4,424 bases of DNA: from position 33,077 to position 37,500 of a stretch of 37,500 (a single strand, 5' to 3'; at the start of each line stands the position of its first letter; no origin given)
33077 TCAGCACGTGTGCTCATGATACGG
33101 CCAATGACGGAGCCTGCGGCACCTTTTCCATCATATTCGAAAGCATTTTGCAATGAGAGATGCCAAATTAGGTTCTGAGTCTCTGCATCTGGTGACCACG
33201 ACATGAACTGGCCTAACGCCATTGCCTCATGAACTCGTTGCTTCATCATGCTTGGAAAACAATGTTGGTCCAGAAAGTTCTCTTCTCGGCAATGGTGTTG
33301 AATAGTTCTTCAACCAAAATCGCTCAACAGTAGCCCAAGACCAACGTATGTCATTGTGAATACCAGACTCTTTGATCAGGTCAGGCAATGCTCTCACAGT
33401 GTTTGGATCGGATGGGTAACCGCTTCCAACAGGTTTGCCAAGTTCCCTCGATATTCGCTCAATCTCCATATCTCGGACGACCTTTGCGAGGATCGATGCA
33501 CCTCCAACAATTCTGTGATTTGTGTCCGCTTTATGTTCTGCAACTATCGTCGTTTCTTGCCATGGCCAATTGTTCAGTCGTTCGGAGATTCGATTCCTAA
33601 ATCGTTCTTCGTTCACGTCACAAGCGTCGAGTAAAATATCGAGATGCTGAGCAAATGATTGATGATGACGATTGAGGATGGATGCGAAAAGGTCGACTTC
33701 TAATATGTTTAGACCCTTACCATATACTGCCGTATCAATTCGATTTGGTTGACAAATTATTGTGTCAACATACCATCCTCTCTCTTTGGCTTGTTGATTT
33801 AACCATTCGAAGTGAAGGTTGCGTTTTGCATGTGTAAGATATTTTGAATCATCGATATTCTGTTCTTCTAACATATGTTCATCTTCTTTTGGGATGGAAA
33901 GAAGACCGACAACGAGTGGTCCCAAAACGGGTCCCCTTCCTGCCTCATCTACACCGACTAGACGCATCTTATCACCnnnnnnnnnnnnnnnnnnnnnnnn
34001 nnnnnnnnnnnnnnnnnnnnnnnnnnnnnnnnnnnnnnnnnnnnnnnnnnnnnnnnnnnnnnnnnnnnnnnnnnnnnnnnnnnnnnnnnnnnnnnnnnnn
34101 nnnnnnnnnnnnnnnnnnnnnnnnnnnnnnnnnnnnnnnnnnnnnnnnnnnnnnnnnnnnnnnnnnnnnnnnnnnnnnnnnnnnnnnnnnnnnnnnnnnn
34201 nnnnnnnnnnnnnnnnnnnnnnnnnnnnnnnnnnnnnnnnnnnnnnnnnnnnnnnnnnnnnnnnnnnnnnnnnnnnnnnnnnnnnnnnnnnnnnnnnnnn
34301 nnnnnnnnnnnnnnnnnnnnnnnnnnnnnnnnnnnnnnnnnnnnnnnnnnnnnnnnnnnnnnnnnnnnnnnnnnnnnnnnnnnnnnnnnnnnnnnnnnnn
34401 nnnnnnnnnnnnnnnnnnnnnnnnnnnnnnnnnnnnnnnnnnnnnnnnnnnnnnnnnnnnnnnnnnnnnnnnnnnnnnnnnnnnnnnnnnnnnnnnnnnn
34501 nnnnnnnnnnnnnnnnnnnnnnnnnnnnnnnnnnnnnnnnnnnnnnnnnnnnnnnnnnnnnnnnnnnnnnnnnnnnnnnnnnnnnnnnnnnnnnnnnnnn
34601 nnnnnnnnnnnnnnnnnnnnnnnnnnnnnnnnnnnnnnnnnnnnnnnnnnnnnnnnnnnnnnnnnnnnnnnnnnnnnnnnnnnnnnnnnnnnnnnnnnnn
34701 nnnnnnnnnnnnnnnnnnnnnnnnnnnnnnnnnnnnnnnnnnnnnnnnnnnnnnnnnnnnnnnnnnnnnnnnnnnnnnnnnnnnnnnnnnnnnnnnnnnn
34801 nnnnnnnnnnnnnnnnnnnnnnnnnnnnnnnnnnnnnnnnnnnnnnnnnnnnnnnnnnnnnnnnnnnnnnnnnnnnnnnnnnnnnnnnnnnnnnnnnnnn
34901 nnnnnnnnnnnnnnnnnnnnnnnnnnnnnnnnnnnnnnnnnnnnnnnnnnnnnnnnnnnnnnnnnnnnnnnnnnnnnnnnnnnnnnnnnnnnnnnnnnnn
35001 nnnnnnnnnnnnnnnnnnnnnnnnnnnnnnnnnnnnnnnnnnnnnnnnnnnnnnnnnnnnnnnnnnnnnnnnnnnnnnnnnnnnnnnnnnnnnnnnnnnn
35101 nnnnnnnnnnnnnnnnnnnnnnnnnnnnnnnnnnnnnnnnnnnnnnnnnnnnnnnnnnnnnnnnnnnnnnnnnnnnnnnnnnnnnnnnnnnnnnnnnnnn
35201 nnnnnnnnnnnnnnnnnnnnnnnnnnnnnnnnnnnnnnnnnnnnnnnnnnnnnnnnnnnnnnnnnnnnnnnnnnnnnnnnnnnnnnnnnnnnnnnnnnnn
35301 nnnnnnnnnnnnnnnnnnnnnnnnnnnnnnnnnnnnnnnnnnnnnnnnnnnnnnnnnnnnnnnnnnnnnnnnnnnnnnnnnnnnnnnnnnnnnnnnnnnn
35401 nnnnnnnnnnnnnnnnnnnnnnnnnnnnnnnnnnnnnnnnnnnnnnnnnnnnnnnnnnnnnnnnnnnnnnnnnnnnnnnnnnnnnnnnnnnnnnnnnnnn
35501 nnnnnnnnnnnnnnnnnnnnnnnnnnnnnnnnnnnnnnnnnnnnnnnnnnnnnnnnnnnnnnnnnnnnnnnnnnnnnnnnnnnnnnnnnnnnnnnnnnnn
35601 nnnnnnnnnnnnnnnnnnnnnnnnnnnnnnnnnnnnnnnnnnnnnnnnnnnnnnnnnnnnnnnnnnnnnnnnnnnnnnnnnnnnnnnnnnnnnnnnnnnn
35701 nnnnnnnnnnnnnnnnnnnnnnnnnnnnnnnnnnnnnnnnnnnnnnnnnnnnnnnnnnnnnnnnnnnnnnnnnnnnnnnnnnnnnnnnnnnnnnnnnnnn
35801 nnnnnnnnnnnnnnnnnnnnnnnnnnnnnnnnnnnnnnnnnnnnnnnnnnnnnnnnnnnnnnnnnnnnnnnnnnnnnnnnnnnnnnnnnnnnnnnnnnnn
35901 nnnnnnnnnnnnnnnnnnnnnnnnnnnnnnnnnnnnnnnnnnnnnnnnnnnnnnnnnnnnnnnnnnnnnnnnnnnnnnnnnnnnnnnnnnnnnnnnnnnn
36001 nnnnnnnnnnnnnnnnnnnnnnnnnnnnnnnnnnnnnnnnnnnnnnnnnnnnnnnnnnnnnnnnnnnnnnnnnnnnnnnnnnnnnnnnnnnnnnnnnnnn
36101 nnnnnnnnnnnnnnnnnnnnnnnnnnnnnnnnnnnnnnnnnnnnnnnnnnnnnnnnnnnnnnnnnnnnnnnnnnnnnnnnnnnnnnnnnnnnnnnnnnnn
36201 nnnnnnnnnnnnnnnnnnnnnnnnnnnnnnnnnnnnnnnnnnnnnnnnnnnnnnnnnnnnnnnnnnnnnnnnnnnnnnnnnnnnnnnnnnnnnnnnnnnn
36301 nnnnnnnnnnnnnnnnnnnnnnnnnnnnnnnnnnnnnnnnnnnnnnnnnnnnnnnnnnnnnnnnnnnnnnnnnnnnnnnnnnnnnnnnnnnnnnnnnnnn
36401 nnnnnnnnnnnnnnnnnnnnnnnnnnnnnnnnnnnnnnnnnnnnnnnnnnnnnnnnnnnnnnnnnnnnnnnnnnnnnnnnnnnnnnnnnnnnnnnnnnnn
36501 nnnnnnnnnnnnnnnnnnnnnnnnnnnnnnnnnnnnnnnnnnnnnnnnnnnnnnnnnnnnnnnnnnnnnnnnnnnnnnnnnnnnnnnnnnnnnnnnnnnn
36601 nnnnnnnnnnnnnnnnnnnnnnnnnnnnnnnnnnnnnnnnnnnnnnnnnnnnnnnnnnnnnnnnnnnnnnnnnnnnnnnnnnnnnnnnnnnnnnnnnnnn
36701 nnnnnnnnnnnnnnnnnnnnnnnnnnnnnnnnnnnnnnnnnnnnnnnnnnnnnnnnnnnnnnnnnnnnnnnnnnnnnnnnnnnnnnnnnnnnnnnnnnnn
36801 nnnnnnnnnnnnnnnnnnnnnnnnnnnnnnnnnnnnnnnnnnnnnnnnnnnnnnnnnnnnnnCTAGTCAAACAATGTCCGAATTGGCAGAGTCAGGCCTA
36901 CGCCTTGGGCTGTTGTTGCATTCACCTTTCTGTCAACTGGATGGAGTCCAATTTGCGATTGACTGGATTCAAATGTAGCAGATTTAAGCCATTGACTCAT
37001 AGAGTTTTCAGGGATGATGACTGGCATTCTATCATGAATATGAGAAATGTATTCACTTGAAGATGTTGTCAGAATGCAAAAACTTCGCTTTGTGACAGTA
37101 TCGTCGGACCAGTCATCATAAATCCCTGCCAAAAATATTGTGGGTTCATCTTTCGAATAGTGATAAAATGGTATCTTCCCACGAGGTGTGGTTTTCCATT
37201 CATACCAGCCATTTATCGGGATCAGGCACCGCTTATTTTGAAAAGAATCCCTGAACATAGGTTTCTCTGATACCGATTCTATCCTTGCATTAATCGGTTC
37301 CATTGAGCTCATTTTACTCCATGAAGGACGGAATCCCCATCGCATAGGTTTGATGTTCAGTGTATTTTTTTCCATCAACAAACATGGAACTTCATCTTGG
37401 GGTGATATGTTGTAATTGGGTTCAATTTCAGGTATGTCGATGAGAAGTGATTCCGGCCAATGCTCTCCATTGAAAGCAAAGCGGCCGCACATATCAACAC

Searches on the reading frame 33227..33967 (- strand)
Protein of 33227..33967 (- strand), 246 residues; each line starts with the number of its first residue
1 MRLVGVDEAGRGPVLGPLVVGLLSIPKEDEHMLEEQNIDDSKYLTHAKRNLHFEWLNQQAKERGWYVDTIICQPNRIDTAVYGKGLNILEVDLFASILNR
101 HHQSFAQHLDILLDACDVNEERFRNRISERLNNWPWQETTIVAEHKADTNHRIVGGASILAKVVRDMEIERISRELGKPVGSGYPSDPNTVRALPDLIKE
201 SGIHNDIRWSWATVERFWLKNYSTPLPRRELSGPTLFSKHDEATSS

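Call 8: search_protein_families(library=pfam, proteins=[window:33227-33967:-], max_evalue=0.001)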
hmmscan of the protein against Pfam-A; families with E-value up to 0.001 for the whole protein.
window:33227-33967:- (246 aa): 1 family
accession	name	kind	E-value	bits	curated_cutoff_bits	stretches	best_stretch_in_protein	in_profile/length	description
PF01351.25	RNase_HII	-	2.1e-33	116.3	25.8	1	4-214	1-199/199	Ribonuclease HII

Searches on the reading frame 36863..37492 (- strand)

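Call 8: search_protein_families(library=pfam, proteins=[window:36863-37492:-], max_evalue=0.001)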
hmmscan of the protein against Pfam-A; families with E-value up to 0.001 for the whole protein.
window:36863-37492:- (209 aa): 1 family
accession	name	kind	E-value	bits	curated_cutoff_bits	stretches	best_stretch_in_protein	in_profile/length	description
PF02586.19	SRAP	-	2.4e-56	191.1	27.1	1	1-188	1-199/214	SOS response associated peptidase (SRAP)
